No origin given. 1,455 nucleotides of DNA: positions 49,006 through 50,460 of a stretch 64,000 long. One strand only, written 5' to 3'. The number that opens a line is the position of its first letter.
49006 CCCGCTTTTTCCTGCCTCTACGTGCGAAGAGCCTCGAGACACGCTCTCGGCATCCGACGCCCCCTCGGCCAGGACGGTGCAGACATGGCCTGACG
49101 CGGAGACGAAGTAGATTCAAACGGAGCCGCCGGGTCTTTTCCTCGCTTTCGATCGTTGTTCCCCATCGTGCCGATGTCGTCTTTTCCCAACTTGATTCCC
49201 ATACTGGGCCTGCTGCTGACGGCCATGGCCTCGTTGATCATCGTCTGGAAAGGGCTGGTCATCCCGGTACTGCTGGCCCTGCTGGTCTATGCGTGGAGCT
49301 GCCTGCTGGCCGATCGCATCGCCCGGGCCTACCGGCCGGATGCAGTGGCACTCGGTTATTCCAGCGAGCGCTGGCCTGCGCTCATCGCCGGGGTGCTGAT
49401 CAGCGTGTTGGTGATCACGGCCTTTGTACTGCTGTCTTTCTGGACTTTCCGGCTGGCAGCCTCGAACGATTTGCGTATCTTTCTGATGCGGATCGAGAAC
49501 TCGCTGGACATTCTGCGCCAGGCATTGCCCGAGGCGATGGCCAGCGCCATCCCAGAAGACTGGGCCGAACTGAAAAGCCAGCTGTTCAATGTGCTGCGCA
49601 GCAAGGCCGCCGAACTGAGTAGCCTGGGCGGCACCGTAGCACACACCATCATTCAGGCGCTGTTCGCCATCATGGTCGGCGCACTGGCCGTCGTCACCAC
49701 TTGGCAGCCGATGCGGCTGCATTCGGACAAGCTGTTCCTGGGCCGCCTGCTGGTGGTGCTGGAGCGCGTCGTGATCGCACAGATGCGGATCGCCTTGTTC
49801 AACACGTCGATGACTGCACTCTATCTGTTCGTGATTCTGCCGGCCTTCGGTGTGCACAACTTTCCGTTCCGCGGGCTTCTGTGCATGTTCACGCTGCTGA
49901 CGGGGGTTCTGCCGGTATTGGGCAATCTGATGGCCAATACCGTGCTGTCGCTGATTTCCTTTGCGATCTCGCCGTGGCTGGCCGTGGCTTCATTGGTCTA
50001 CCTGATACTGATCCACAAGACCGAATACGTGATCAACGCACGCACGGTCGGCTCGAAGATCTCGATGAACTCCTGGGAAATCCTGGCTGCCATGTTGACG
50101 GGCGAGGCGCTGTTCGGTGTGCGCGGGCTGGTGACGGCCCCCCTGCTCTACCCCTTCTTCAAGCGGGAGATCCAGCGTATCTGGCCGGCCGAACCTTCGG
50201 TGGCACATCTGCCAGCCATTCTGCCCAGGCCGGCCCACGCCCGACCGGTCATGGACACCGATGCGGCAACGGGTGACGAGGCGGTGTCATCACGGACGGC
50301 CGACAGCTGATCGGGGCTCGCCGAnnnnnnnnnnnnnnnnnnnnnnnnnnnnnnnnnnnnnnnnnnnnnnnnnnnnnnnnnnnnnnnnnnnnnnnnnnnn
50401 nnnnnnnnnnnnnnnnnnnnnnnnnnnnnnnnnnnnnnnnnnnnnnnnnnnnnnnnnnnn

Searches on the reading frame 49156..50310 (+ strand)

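Call 19: search_protein_families(library=pfam, proteins=[window:49156-50310:+], max_evalue=0.0001)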
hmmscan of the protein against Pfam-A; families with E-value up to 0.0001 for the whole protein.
window:49156-50310:+ (384 aa): 1 family
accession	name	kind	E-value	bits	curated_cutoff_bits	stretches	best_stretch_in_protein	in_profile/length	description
PF01594.21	AI-2E_transport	-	7.3e-07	29.1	34.3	1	23-339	9-323/327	AI-2E family transporter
